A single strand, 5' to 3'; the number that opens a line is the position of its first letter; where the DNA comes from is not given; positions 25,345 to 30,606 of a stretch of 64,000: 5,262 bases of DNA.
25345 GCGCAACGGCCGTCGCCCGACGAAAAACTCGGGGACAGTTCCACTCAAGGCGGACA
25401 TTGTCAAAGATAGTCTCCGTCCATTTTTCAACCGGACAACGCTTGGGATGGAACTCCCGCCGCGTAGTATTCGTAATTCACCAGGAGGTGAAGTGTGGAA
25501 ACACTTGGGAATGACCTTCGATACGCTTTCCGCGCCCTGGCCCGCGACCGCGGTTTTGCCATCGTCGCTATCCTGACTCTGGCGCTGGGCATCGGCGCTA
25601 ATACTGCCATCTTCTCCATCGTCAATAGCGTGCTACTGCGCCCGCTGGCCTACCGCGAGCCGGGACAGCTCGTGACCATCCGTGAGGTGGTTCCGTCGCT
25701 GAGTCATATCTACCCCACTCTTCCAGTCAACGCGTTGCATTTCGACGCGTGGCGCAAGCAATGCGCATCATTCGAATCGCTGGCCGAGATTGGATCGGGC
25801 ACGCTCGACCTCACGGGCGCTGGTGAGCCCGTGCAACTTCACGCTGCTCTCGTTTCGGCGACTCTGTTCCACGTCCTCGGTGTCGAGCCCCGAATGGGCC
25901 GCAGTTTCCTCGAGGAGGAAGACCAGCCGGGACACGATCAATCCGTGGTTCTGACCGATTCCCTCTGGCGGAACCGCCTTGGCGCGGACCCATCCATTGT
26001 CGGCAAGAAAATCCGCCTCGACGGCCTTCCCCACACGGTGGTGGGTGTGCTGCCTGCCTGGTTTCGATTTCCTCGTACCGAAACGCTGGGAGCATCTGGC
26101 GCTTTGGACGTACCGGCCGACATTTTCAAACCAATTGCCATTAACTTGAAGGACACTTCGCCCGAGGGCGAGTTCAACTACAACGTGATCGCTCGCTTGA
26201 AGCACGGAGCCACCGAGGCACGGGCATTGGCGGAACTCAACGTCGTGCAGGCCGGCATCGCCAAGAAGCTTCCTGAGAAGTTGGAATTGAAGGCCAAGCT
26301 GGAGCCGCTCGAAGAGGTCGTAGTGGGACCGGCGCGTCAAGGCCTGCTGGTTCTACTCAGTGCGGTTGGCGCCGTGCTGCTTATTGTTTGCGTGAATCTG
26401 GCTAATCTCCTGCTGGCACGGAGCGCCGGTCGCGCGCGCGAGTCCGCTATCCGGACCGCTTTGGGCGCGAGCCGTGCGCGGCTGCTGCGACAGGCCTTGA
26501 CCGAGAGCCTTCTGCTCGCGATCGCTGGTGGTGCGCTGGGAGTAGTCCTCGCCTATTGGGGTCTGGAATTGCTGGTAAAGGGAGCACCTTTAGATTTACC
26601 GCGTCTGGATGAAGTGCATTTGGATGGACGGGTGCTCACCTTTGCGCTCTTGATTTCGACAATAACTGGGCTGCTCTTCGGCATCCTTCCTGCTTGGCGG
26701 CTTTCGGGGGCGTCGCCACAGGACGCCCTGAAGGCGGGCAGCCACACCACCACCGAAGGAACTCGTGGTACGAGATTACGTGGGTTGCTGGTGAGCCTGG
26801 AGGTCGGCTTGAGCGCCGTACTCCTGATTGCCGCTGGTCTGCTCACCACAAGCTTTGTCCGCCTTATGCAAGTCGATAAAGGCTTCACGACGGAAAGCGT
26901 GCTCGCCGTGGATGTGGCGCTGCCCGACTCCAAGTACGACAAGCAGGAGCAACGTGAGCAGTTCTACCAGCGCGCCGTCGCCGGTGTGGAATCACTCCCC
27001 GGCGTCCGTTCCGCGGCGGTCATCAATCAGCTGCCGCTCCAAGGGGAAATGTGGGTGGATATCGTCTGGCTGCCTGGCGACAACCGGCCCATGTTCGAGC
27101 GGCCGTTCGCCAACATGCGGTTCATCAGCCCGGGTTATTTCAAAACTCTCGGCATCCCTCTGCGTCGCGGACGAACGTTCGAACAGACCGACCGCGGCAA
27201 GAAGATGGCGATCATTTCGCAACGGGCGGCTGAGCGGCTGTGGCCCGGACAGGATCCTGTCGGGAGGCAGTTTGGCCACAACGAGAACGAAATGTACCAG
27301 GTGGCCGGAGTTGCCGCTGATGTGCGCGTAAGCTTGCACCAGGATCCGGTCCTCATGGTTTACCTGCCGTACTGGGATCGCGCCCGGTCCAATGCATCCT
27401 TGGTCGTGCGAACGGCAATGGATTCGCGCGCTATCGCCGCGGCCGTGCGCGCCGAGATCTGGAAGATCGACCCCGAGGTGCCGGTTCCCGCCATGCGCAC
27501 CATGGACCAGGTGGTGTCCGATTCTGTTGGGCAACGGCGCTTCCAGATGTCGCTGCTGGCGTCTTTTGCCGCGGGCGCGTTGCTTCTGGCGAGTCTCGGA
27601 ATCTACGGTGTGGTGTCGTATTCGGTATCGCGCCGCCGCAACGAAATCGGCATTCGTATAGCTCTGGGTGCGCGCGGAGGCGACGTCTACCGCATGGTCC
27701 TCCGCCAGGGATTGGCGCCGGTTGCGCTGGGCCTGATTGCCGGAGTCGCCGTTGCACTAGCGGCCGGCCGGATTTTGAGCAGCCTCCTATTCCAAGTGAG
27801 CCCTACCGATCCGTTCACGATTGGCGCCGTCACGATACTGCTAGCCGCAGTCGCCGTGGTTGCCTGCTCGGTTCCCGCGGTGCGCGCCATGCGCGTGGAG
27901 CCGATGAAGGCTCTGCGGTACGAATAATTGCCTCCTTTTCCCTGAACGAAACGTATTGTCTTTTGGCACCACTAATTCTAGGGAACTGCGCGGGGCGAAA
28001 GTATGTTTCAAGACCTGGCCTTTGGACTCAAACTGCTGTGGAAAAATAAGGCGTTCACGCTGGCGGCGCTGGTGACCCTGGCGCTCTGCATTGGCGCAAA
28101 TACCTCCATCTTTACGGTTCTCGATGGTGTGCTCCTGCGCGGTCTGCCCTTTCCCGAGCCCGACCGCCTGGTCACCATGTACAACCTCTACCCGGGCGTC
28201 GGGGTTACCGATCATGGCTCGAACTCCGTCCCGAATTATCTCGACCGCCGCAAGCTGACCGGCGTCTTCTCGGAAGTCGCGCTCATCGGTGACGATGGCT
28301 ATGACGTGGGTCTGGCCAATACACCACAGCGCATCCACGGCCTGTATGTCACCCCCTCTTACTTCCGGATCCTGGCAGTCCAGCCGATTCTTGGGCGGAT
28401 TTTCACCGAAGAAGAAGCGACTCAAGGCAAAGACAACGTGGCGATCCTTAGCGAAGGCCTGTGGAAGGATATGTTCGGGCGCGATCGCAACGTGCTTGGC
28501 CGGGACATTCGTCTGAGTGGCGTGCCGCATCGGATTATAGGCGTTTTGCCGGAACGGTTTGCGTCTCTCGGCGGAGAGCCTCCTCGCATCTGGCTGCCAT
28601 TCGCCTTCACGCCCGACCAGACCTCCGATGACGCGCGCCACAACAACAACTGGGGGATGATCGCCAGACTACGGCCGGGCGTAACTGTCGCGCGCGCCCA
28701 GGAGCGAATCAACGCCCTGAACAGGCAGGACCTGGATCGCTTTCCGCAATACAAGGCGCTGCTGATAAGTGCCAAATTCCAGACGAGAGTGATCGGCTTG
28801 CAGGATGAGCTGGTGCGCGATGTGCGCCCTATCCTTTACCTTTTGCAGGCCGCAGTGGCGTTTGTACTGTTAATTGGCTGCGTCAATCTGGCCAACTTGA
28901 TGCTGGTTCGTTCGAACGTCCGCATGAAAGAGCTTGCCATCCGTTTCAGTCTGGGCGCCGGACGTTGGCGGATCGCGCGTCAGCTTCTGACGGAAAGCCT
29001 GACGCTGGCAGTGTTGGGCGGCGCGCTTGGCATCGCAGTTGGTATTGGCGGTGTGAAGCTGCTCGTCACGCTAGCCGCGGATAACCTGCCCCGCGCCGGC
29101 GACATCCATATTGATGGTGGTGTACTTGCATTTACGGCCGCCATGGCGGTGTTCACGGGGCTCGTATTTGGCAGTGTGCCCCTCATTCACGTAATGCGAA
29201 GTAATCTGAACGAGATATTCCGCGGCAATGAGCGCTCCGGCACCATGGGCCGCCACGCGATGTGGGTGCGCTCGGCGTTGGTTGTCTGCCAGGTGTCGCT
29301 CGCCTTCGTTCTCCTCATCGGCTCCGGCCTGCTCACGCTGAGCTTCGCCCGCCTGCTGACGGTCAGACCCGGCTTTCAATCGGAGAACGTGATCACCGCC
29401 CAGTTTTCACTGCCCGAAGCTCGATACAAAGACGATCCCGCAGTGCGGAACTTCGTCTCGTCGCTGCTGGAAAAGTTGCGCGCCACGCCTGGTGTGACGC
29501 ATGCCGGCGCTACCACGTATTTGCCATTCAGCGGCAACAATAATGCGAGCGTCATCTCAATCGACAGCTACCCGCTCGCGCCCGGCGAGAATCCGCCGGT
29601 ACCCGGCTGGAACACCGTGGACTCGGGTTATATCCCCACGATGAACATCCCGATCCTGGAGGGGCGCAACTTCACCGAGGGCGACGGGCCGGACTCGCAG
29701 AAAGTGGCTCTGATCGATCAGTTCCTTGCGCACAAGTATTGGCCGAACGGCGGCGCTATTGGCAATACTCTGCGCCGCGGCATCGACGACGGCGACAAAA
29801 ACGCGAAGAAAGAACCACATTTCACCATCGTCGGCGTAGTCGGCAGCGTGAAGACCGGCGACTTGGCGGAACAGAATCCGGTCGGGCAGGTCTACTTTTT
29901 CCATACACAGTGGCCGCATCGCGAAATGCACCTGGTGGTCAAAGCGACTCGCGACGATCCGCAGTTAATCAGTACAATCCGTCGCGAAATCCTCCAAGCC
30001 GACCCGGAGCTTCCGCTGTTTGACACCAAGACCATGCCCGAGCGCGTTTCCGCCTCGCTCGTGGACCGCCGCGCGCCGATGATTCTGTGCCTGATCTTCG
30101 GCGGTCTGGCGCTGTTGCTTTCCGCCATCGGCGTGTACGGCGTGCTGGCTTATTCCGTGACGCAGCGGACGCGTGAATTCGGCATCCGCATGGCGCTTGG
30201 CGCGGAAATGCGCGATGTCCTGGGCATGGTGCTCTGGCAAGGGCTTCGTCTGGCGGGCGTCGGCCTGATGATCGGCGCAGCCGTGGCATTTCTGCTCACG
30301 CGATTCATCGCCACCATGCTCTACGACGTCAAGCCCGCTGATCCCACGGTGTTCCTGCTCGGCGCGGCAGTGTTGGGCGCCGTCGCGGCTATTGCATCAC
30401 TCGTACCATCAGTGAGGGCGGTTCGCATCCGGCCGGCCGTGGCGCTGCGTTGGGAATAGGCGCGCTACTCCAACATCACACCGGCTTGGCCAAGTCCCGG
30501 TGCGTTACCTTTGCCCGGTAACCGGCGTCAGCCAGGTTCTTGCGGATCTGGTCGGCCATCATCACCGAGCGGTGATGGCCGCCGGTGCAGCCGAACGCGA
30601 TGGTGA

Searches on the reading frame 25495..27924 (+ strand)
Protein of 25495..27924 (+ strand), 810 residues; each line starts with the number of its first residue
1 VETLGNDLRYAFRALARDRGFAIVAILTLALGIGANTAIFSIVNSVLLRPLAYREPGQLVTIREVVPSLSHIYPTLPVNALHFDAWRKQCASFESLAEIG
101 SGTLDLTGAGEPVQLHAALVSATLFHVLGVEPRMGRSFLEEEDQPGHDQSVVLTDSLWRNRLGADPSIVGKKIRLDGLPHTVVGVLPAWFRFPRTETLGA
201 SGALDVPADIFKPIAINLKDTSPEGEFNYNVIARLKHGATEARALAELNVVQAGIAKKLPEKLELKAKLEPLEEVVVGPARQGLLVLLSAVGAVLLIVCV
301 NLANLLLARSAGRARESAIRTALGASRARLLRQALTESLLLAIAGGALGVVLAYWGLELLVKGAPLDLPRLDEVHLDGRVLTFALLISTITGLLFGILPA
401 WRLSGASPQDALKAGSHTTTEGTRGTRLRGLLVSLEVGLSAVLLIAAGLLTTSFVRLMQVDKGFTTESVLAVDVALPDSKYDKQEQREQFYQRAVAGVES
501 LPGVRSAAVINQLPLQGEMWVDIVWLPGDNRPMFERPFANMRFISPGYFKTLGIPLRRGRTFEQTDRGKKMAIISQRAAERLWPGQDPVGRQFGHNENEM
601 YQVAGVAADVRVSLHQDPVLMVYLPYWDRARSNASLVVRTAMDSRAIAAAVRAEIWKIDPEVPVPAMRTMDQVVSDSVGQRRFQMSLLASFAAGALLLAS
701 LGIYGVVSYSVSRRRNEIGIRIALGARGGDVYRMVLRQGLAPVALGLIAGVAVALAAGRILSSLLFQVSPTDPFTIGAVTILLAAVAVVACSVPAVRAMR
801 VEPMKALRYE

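Call 67: search_protein_families(library=pfam, proteins=[window:25495-27924:+], max_evalue=0.0001)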
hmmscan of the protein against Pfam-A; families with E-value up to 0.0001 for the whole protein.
window:25495-27924:+ (810 aa): 2 families
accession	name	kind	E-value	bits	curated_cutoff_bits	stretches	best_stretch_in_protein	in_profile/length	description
PF12704.14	MacB_PCD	-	6e-34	118.6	27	2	23-248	2-204/207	MacB-like periplasmic core domain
PF02687.27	FtsX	-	1.1e-25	90.5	25.5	2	690-803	2-120/120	FtsX-like permease C-terminal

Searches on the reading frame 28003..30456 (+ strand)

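Call 67: search_protein_families(library=pfam, proteins=[window:28003-30456:+], max_evalue=0.0001)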
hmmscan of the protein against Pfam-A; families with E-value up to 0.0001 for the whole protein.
window:28003-30456:+ (818 aa): 2 families
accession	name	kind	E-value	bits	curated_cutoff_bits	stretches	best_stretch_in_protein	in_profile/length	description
PF12704.14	MacB_PCD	-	1.9e-36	126.7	27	2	19-238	1-206/207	MacB-like periplasmic core domain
PF02687.27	FtsX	-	1.1e-24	87.2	25.5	2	698-808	2-117/120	FtsX-like permease C-terminal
